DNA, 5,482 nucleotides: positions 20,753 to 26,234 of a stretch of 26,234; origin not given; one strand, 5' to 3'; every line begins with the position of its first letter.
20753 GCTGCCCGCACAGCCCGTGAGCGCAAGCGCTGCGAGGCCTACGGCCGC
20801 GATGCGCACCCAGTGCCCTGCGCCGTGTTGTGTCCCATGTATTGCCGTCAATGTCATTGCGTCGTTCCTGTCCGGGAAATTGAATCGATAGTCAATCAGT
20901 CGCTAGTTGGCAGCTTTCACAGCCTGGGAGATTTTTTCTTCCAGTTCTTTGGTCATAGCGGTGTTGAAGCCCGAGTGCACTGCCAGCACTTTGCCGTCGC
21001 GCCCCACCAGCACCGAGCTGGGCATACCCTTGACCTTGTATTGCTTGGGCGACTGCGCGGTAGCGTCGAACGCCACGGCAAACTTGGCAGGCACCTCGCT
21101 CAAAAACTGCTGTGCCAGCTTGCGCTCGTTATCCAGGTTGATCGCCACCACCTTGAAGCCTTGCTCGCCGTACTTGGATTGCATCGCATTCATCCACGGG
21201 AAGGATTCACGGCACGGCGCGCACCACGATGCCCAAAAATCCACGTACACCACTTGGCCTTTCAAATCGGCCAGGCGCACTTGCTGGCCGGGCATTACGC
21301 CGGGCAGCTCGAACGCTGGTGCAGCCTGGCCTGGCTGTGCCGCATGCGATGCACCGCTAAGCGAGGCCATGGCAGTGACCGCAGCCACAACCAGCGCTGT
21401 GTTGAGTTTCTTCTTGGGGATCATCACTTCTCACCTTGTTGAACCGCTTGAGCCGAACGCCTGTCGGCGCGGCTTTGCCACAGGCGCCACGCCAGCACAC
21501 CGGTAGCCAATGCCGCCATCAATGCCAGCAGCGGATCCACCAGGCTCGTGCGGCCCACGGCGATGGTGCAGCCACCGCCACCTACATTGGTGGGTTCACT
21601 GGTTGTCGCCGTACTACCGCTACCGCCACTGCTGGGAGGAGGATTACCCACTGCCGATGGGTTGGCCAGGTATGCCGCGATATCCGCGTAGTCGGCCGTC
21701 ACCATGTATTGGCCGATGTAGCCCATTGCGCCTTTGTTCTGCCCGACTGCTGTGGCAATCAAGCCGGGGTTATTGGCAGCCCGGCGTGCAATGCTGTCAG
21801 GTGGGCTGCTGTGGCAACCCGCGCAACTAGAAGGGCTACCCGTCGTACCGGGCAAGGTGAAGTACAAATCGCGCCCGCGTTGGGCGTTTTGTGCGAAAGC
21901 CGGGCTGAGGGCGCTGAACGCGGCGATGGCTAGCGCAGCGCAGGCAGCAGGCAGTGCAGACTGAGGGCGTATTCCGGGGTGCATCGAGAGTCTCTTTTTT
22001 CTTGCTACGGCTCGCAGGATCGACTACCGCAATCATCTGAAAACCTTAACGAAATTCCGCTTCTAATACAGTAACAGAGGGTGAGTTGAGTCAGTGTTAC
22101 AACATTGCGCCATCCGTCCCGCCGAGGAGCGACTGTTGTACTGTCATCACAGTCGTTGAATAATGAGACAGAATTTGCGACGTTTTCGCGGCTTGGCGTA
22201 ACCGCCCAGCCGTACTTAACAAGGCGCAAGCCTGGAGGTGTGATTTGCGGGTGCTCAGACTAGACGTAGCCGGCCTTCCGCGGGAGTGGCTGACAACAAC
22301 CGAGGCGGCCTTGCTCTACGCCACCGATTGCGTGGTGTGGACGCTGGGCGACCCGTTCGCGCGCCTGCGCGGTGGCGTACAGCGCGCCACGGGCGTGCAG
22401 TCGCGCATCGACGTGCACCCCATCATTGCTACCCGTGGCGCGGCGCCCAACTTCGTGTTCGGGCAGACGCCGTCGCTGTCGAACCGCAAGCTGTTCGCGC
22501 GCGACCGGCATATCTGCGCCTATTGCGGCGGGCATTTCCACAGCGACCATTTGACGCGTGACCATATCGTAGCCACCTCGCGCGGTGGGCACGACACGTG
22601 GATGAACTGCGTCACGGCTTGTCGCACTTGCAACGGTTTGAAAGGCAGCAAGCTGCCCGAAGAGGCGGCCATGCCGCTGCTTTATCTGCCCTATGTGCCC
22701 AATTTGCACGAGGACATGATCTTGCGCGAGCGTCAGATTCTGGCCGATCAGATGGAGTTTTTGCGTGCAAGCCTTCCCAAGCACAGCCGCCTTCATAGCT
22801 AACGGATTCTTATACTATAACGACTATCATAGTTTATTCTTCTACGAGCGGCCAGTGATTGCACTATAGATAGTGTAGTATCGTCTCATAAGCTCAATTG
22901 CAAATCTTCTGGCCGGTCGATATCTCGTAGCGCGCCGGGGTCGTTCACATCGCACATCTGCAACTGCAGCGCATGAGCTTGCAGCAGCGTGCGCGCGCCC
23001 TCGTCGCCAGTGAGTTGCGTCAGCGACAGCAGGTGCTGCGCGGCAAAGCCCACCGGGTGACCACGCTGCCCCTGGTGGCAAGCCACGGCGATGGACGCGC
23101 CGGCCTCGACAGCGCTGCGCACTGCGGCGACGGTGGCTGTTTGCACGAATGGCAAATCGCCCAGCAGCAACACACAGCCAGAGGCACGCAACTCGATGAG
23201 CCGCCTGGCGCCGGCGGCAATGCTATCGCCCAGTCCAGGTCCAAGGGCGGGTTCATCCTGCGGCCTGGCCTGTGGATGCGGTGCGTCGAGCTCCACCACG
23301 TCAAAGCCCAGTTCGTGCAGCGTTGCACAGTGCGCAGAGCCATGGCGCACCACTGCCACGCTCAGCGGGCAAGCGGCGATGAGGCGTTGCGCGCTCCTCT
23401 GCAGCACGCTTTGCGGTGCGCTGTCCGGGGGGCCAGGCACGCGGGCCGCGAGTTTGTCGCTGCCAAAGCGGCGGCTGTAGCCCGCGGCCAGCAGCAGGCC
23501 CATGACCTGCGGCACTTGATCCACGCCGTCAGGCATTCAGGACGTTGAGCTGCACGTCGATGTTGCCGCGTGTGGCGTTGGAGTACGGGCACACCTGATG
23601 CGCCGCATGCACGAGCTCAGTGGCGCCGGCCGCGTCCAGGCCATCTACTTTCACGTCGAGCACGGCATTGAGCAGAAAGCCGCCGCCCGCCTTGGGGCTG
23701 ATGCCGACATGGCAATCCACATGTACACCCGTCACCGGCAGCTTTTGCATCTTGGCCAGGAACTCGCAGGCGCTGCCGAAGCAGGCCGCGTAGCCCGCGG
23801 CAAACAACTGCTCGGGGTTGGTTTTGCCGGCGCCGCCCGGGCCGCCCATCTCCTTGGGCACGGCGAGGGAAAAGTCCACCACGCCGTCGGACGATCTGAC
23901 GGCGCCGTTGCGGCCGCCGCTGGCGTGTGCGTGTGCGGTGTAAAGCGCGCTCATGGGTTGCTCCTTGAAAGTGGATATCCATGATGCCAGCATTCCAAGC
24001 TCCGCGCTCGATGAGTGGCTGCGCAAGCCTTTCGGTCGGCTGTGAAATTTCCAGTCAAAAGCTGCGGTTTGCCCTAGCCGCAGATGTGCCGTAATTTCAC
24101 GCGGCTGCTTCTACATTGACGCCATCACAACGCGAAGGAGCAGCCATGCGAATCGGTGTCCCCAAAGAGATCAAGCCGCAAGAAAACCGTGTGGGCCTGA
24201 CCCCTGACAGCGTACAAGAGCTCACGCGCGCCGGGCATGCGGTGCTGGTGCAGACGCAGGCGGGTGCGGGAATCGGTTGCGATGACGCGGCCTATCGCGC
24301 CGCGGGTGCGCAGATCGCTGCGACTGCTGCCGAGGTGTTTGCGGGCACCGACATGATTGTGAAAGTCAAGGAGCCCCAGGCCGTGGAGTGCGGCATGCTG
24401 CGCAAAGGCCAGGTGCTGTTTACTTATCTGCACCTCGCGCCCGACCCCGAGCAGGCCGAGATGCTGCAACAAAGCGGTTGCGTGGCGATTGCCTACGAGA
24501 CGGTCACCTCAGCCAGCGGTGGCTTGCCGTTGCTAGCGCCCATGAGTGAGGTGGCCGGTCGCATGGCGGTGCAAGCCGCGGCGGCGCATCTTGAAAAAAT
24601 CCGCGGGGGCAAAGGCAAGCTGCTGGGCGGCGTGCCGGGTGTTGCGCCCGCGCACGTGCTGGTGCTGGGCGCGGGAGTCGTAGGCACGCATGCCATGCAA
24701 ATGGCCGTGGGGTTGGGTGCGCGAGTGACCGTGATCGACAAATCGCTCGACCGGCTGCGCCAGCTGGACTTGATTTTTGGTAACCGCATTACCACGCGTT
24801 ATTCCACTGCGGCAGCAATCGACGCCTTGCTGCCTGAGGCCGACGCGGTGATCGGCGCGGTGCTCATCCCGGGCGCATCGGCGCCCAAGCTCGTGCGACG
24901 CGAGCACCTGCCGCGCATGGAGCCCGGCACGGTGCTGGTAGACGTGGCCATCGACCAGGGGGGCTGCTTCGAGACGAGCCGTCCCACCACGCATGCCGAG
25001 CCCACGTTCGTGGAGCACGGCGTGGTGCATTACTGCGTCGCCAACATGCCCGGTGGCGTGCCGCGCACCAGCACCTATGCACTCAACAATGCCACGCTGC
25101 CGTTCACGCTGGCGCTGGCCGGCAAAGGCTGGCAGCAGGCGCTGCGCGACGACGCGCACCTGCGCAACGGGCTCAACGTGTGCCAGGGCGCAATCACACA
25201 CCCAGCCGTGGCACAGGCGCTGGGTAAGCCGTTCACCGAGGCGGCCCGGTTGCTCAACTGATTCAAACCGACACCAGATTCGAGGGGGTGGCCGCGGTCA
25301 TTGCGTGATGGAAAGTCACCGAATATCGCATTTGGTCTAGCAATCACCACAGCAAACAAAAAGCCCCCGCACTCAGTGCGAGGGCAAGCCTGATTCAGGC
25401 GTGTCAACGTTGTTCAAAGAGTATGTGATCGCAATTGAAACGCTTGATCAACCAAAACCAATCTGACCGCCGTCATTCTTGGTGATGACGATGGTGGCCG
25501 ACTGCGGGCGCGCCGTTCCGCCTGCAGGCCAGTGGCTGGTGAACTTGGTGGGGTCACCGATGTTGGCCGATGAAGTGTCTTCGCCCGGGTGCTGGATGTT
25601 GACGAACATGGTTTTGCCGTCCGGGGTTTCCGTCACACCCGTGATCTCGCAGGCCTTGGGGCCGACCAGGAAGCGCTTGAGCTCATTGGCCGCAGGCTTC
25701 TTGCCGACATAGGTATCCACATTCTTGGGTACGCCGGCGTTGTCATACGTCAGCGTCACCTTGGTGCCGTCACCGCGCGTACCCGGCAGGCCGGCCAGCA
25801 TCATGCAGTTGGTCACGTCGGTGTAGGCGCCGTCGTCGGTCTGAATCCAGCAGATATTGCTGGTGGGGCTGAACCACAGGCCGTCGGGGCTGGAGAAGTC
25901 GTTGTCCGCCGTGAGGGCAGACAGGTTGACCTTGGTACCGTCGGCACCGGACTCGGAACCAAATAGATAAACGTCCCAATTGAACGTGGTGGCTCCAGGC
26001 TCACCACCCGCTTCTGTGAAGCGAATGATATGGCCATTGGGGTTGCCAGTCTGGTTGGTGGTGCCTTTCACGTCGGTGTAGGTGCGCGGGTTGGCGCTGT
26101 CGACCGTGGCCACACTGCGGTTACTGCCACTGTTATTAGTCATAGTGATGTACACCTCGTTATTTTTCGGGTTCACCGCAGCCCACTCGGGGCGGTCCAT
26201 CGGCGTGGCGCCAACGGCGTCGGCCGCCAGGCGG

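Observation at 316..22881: Unrecognised dispersed 71-bp dyad-symmetric element, 7 copies in 26 kb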

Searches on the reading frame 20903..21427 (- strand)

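Call 71: search_protein_families(library=pfam, proteins=[window:20903-21427:-], max_evalue=0.01)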
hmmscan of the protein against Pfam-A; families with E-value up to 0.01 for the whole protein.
window:20903-21427:- (174 aa): 7 families
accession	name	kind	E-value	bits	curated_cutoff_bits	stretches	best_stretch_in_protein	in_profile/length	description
PF08534.16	Redoxin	-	3.6e-25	88.9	26.6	1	31-162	1-144/148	Redoxin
PF00578.27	AhpC-TSA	-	3.7e-21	75.8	26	1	32-148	1-122/124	AhpC/TSA family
PF13905.12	Thioredoxin_8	-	3.6e-15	56.5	27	1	57-147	1-94/94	Thioredoxin-like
PF00085.26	Thioredoxin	-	3.3e-12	46.8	23.5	1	58-108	19-68/103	Thioredoxin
PF00255.25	GSHPx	-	8.1e-05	22.6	27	1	46-97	10-60/108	Glutathione peroxidase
PF13098.12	Thioredoxin_2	-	0.00011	23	27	1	56-157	4-97/104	Thioredoxin-like domain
PF13728.12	TraF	-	0.00064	20.1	23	1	52-166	124-223/224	F plasmid transfer operon protein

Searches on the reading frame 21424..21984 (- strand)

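Call 10: search_protein_families(library=pfam, proteins=[window:21424-21984:-])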
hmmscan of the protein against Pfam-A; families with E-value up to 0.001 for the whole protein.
window:21424-21984:- (186 aa): 0 families

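Call 71: search_protein_families(library=pfam, proteins=[window:21424-21984:-], max_evalue=0.01)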
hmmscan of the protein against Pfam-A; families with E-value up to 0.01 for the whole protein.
window:21424-21984:- (186 aa): 1 family
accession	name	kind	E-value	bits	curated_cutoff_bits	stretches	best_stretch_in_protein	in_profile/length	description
PF13442.11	Cytochrome_CBB3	-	0.0017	19.1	27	1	52-106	12-68/68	Cytochrome C oxidase, cbb3-type, subunit III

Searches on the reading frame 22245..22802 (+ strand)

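Call 71: search_protein_families(library=pfam, proteins=[window:22245-22802:+], max_evalue=0.01)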
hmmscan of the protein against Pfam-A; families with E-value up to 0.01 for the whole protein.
window:22245-22802:+ (185 aa): 3 families
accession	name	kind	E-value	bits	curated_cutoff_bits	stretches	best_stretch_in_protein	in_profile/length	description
PF14279.12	HNH_5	-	2.3e-14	53.5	27.5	1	91-144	1-54/56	HNH endonuclease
PF01844.29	HNH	-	5.8e-13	49.2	21.4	1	91-135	1-46/47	HNH endonuclease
PF13395.12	HNH_4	-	3e-05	24.3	22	1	91-138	1-53/54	HNH endonuclease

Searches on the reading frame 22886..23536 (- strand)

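Call 10: search_protein_families(library=pfam, proteins=[window:22886-23536:-])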
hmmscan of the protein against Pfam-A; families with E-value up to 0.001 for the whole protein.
window:22886-23536:- (216 aa): 1 family
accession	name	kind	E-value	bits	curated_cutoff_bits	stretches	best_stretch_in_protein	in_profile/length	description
PF12804.13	NTP_transf_3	-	3.1e-26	92.9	27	1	13-188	1-157/160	MobA-like NTP transferase domain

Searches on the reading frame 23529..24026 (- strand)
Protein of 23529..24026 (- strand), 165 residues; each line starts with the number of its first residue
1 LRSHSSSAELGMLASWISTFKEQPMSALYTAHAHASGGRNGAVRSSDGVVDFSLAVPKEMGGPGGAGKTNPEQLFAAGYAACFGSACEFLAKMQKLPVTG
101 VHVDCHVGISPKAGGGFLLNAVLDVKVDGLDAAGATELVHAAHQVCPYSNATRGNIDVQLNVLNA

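Call 71: search_protein_families(library=pfam, proteins=[window:23529-24026:-], max_evalue=0.01)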
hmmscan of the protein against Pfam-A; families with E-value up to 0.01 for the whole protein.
window:23529-24026:- (165 aa): 1 family
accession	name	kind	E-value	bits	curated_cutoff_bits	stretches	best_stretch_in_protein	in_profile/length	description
PF02566.24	OsmC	-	5.8e-17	62.4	27.5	1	65-160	2-99/100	OsmC-like protein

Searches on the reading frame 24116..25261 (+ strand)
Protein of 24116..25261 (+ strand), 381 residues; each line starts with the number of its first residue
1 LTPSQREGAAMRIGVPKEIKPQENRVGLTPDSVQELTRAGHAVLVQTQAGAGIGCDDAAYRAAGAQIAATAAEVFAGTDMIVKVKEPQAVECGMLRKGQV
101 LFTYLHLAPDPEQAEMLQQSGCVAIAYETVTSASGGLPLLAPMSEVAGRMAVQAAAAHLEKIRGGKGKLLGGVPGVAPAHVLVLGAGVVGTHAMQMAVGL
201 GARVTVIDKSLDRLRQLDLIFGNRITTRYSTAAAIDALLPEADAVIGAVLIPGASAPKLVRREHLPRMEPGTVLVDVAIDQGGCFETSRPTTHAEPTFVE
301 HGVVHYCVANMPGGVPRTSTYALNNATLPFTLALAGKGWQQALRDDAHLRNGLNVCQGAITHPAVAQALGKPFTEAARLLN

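Call 71: search_protein_families(library=pfam, proteins=[window:24116-25261:+], max_evalue=0.01)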
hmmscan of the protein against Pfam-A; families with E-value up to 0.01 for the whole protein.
window:24116-25261:+ (381 aa): 9 families
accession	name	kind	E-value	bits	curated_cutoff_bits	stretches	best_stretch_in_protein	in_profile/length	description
PF01262.27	AlaDh_PNT_C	-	2.7e-88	295.4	23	1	151-362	1-213/214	Alanine dehydrogenase/PNT, C-terminal domain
PF05222.21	AlaDh_PNT_N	-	4.5e-50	169.8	30.4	1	14-147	1-136/136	Alanine dehydrogenase/PNT, N-terminal domain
PF02826.25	2-Hacid_dh_C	-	7.9e-07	29.1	25.1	1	177-278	35-127/178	D-isomer specific 2-hydroxyacid dehydrogenase, NAD binding domain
PF01488.26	Shikimate_DH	-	1.2e-05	25.8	24.3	1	177-278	11-112/138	Shikimate / quinate 5-dehydrogenase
PF07992.20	Pyr_redox_2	-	3.4e-05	23.9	26.1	1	123-228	96-192/291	Pyridine nucleotide-disulphide oxidoreductase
PF03435.24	Sacchrp_dh_NADP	-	0.00029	21.6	25.1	1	181-249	1-76/129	Saccharopine dehydrogenase NADP binding domain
PF00070.33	Pyr_redox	-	0.00046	21.1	22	1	180-229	1-50/82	Pyridine nucleotide-disulphide oxidoreductase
PF00107.32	ADH_zinc_N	-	0.0036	17.7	31.8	1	189-246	2-63/129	Zinc-binding dehydrogenase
PF13241.12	NAD_binding_7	-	0.0046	17.9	22.1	0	179-249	8-69/104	Putative NAD(P)-binding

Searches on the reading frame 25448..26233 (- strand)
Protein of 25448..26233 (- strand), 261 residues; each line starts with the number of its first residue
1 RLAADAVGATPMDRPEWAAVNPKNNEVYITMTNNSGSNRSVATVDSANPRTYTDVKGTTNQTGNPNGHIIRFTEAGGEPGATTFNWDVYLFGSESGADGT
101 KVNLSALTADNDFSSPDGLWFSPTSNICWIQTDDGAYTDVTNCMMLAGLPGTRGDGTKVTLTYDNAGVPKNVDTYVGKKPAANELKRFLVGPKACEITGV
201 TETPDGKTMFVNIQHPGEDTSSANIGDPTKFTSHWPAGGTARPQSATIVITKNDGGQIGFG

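Call 31: find_encoding_contigs(protein=window:25448-26200:-, flank=10000, max_places=10)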
Protein window:25448-26200:- (250 aa): no gene with exactly this product is on record in the collection.

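Call 71: search_protein_families(library=pfam, proteins=[window:25448-26233:-], max_evalue=0.01)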
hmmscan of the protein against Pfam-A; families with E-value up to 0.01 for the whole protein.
window:25448-26233:- (261 aa): 1 family
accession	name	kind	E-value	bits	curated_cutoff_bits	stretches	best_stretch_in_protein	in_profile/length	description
PF05787.19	PhoX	-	2.4e-40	139.6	24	1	1-217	329-515/515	Alkaline phosphatase PhoX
